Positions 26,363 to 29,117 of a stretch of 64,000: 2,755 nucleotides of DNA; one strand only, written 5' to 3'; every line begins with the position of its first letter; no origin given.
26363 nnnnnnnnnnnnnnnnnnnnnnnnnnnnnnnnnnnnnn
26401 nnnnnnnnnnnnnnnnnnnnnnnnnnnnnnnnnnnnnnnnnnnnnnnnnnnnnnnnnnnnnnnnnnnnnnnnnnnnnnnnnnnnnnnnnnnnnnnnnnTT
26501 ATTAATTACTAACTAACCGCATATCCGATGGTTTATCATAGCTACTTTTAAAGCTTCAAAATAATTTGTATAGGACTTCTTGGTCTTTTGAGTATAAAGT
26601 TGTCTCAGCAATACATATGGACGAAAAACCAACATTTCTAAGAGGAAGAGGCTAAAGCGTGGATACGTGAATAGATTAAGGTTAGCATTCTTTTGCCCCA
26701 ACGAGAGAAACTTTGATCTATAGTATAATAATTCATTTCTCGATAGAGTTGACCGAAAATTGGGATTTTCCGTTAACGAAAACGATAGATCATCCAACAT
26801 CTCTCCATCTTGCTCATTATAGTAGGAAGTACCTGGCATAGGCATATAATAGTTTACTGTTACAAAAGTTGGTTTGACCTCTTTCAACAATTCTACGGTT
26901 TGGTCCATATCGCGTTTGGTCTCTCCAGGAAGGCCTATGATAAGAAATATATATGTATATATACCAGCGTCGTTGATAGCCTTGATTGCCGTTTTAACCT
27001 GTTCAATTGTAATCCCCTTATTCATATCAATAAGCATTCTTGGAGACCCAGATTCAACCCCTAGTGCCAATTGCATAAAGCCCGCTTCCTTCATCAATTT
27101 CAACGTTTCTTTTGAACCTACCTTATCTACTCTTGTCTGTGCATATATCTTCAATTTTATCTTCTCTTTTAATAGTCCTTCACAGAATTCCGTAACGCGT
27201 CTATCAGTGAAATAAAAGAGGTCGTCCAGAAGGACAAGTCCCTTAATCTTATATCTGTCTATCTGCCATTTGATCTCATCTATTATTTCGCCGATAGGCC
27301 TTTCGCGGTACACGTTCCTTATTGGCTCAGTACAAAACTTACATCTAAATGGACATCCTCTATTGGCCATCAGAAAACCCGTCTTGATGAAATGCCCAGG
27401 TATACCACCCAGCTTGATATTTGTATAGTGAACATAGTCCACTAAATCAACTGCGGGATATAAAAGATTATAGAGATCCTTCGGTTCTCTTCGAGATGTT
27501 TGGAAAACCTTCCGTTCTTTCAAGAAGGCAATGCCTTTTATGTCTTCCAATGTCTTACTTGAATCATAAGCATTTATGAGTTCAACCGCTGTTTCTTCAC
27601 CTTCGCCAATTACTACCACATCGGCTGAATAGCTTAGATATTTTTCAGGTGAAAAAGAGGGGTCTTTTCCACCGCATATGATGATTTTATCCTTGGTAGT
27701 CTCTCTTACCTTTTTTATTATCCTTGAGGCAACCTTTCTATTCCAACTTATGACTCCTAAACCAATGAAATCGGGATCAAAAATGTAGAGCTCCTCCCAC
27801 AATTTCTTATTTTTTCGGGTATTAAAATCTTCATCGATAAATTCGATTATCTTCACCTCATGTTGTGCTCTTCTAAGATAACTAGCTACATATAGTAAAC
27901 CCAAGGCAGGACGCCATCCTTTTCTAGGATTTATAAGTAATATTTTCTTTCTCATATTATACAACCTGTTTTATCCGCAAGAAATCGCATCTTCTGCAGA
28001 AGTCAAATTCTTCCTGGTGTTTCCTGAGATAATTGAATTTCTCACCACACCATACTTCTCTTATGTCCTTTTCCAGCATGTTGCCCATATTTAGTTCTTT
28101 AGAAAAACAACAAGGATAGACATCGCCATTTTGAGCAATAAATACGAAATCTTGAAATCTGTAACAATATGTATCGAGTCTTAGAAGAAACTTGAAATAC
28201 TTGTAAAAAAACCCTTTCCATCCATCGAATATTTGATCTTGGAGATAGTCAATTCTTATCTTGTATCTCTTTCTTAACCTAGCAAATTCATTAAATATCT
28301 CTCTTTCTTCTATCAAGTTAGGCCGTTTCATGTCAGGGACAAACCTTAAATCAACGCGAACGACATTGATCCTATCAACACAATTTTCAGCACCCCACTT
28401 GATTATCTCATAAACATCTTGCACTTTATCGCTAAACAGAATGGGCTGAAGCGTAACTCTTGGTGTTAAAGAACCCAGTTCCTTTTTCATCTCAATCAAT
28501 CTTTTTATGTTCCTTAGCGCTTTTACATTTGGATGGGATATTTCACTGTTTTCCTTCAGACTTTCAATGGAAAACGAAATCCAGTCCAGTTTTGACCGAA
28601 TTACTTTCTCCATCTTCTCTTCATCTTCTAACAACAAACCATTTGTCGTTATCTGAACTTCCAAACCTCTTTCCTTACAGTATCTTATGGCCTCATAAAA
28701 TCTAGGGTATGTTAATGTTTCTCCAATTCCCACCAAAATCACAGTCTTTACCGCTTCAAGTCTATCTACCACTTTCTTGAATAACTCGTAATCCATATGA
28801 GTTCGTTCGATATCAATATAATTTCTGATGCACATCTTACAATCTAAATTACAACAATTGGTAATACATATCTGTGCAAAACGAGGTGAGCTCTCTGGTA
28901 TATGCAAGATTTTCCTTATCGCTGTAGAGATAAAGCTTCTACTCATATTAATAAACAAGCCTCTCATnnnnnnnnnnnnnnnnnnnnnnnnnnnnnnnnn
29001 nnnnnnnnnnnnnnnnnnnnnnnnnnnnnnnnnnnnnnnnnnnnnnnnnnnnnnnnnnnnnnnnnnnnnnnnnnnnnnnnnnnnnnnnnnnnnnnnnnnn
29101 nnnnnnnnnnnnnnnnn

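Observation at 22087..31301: Tandem core block: MTase - B12-rSAM - SPASM-rSAM - SPASM-rSAM - B12-rSAM - SPASM-rSAM - UPF0104 membrane protein - aminotransferase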

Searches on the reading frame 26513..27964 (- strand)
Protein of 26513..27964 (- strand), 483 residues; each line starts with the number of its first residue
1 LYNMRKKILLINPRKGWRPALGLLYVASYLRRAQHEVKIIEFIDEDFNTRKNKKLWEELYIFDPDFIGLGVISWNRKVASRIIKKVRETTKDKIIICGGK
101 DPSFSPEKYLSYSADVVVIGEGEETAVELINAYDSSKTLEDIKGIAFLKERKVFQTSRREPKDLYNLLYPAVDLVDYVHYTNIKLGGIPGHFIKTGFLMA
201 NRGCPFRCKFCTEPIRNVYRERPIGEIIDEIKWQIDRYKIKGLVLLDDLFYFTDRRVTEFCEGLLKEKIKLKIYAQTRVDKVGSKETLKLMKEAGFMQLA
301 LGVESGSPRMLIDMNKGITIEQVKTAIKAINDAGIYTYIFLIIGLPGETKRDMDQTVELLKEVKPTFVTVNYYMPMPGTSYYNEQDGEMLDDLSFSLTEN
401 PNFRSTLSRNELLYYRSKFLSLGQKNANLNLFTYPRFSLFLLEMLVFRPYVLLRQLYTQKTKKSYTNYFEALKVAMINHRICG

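Call 4: search_protein_families(library=pfam, proteins=[window:26513-27964:-], max_evalue=0.01)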
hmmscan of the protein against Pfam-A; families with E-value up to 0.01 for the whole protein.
window:26513-27964:- (483 aa): 3 families
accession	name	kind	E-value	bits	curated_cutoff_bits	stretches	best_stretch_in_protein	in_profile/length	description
PF04055.27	Radical_SAM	-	8.6e-24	85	29.5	1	202-360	5-166/166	Radical SAM superfamily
PF02310.24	B12-binding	-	2e-19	70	32.1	1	19-129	13-120/121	B12 binding domain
PF19864.5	Radical_SAM_N2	-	7.4e-06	25.9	29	1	89-138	83-130/151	Radical SAM proteins, N-terminal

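Call 10: search_protein_families(library=ncbifam, proteins=[window:26513-27964:-], max_evalue=0.001)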
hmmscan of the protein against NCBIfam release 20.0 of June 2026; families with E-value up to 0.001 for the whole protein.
window:26513-27964:- (483 aa): 37 families (the best 25 are shown)
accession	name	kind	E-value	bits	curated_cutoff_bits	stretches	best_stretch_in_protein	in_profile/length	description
TIGR02026.1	BchE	equivalog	2.3e-54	185.1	481.35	1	18-386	20-388/497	magnesium-protoporphyrin IX monomethyl ester anaerobic oxidative cyclase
TIGR04479.1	bcpD_PhpK_rSAM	subfamily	3.2e-41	141.3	600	1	21-386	73-432/504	PhpK family radical SAM P-methyltransferase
TIGR04013.1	B12_SAM_MJ_1487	hypoth_equivalog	1e-38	133.2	251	1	68-392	48-364/382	TIGR04013 family B12-binding domain/radical SAM domain-containing protein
TIGR03471.1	HpnJ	equivalog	2e-36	125.9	577.6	1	81-385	86-387/472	hopanoid biosynthesis associated radical SAM protein HpnJ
TIGR04072.2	rSAM_ladder_B12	equivalog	1.2e-34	119.8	360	1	21-368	19-354/443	lipid biosynthesis B12-binding/radical SAM protein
NF050148.1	rSAM_ApyD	equivalog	7.5e-34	117.1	750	1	18-390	23-398/645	RiPP biosynthesis radical SAM protein ApyD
TIGR04014.1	B12_SAM_MJ_0865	equivalog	3.2e-31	108.6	360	1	81-382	59-355/434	methyl-coenzyme M reductase glutamine C-methyltransferase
NF038361.1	rSAM_Sden_1168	equivalog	9.4e-26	90.5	575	1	19-382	84-470/560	Sden_1168 family B12-binding radical SAM P-methyltransferase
TIGR04367.1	HpnR_B12_rSAM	equivalog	2e-25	89.3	650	1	21-385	23-373/490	hopanoid C-3 methylase HpnR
TIGR04385.1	B12_rSAM_cofa1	equivalog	1.9e-24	86.7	450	1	21-363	21-364/438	B12 lower ligand biosynthesis radical SAM protein BzaD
NF033070.1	rSAM_AprD4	equivalog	1.5e-21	76.9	500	1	163-381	169-386/456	AprD4 family radical SAM diol-dehydratase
TIGR03975.1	rSAM_ocin_1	subfamily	2.2e-21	76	281.85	1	79-363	143-430/606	RiPP maturation radical SAM C-methyltransferase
NF033712.0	B12_rSAM_KedN5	subfamily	8e-21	73.9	700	1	34-386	36-392/624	KedN5 family methylcobalamin-dependent radical SAM C-methyltransferase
TIGR04295.1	B12_rSAM_oligo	hypoth_equivalog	6.5e-20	71.2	400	1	21-326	26-326/422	TIGR04295 family B12-binding domain-containing radical SAM protein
TIGR00089.1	TIGR00089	subfamily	5.3e-16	58.4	251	1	197-385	142-340/429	MiaB/RimO family radical SAM methylthiotransferase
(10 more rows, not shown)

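Call 65: search_solved_structures(query=window:26513-27955:-, max_evalue=0.001)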
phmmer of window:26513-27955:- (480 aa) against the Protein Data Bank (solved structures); distinct sequences matched with E-value up to 0.001: 15.
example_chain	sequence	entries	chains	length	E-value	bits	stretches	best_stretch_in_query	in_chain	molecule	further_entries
5ul2_A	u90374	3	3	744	2.5e-16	62.7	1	23-339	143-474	OxsB protein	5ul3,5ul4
6fd2_B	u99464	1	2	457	3.2e-16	62.3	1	166-379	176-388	Putative apramycin biosynthetic oxidoreductase 4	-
9ccb_A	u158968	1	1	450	1.9e-14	56.5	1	95-402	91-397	Radical SAM core domain-containing protein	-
7kdx_A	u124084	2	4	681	1.3e-09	40.6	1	58-354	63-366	Methyltransferase TokK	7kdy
7o1p_A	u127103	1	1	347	0.00032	22.8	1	201-387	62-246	[FeFe] hydrogenase maturase subunit HydE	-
3cix_A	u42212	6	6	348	0.00032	22.8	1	201-387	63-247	FeFe-Hydrogenase maturase | [FeFe] hydrogenase maturase subunit HydE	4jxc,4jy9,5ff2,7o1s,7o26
7o1o_A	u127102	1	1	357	0.00034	22.7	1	201-387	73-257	[FeFe] hydrogenase maturase subunit HydE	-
5few_A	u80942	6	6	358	0.00034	22.7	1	201-387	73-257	[FeFe] hydrogenase maturase subunit HydE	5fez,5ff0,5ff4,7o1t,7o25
8qmk_A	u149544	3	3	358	0.00034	22.7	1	201-387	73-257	[FeFe] hydrogenase maturase subunit HydE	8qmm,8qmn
4jy8_A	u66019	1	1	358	0.00034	22.7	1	201-387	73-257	FEFE-HYDROGENASE MATURASE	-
7mjv_A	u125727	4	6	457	0.00057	21.9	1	179-378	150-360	tRNA-2-methylthio-N(6)-dimethylallyladenosine synthase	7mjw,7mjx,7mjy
7mjz_A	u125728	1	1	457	0.0006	21.9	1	179-377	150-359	tRNA-2-methylthio-N(6)-dimethylallyladenosine synthase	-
2qgq_A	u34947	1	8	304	0.00075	21.6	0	195-382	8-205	Protein TM_1862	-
3ciw_A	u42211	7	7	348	0.00091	21.3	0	259-387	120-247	FeFe-Hydrogenase maturase | [FeFe] hydrogenase maturase subunit HydE | Biotin synthetase, putative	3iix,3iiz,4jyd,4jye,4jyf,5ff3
5fep_A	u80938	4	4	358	0.00096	21.2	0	259-387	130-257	[FeFe] hydrogenase maturase subunit HydE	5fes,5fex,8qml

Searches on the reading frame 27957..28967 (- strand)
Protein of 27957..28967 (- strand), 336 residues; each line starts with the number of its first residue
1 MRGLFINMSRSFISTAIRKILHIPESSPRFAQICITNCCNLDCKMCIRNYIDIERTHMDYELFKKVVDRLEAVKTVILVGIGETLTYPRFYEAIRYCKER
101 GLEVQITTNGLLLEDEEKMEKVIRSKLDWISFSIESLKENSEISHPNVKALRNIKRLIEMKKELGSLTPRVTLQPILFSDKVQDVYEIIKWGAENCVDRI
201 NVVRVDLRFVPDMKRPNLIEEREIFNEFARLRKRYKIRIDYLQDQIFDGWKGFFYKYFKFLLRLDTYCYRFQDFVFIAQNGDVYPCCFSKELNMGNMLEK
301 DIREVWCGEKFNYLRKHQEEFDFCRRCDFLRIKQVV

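Call 4: search_protein_families(library=pfam, proteins=[window:27957-28967:-], max_evalue=0.01)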
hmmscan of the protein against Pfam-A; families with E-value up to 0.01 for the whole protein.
window:27957-28967:- (336 aa): 2 families
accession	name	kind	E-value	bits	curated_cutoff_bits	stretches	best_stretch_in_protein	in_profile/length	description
PF04055.27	Radical_SAM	-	1.1e-19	71.7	29.5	1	34-166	2-141/166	Radical SAM superfamily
PF13186.11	SPASM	-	8.1e-14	52.1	21.5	1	268-328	1-67/67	Iron-sulfur cluster-binding domain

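Call 10: search_protein_families(library=ncbifam, proteins=[window:27957-28967:-], max_evalue=0.001)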
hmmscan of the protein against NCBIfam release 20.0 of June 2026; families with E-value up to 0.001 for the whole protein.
window:27957-28967:- (336 aa): 42 families (the best 25 are shown)
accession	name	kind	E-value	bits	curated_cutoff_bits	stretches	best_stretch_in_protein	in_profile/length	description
TIGR04317.1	W_rSAM_matur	equivalog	2.5e-36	125.5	380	1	32-316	7-300/349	tungsten cofactor oxidoreductase radical SAM maturase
TIGR04311.1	rSAM_Geo_metal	subfamily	1e-23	84.1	400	1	31-205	5-187/423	radical SAM/SPASM family putative metalloenzyme maturase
TIGR04545.1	rSAM_ahbD_hemeb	equivalog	1.6e-18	67.3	500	2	35-139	6-111/339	heme b synthase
NF038283.1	viperin_w_prok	equivalog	1.9e-14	53.5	180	1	35-144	8-124/281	viperin family antiviral radical SAM protein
TIGR04321.1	spiroSPASM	subfamily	2.2e-14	53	250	2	13-121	215-329/510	spiro-SPASM protein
TIGR03962.1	mycofact_rSAM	equivalog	7.9e-14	51.6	265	1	35-124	18-107/339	mycofactocin radical SAM maturase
TIGR04054.1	rSAM_NirJ1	equivalog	8.5e-14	51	650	1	34-200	41-205/387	putative heme d1 biosynthesis radical SAM protein NirJ1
TIGR02109.1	PQQ_syn_pqqE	equivalog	1.2e-13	50.8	381.35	1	33-329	11-304/358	pyrroloquinoline quinone biosynthesis protein PqqE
TIGR04051.1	rSAM_NirJ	equivalog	5.2e-13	48.7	515.45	1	36-199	9-170/354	heme d1 biosynthesis radical SAM protein NirJ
TIGR04055.1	rSAM_NirJ2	equivalog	8.1e-12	45.3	500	1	35-142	6-113/326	putative heme d1 biosynthesis radical SAM protein NirJ2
TIGR04053.2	TIGR04053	equivalog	8.9e-12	44.9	395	2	34-191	13-172/366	TIGR04053 family radical SAM/SPASM domain-containing protein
NF050035.1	rSAM_WgK_link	exception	6.4e-11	41.8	650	1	26-197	6-176/367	radical SAM/SPASM peptide maturase WgkB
NF033640.1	N_Twi_rSAM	subfamily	4.8e-10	39.1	170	1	24-222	106-324/398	twitch domain-containing radical SAM protein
TIGR04546.1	rSAM_ahbC_deAc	equivalog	5.5e-10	38.6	650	1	35-163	45-174/390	12,18-didecarboxysiroheme deacetylase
TIGR02495.1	NrdG2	equivalog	6.2e-10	38.7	131.15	1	31-195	18-183/193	anaerobic ribonucleoside-triphosphate reductase activating protein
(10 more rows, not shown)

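Call 66: search_solved_structures(query=window:27957-28967:-, max_evalue=0.001)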
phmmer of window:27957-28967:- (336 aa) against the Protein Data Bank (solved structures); distinct sequences matched with E-value up to 0.001: 3.
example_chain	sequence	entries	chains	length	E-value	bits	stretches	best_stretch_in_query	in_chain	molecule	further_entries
7tol_A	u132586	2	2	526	1.5e-07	34.1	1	26-231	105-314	glycerol dibiphytanyl glycerol tetraether - macrocyclic archaeol synthase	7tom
4m7t_A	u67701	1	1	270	0.0001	24.8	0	263-332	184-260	BtrN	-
4m7s_A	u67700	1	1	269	0.00012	24.5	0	263-332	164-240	BtrN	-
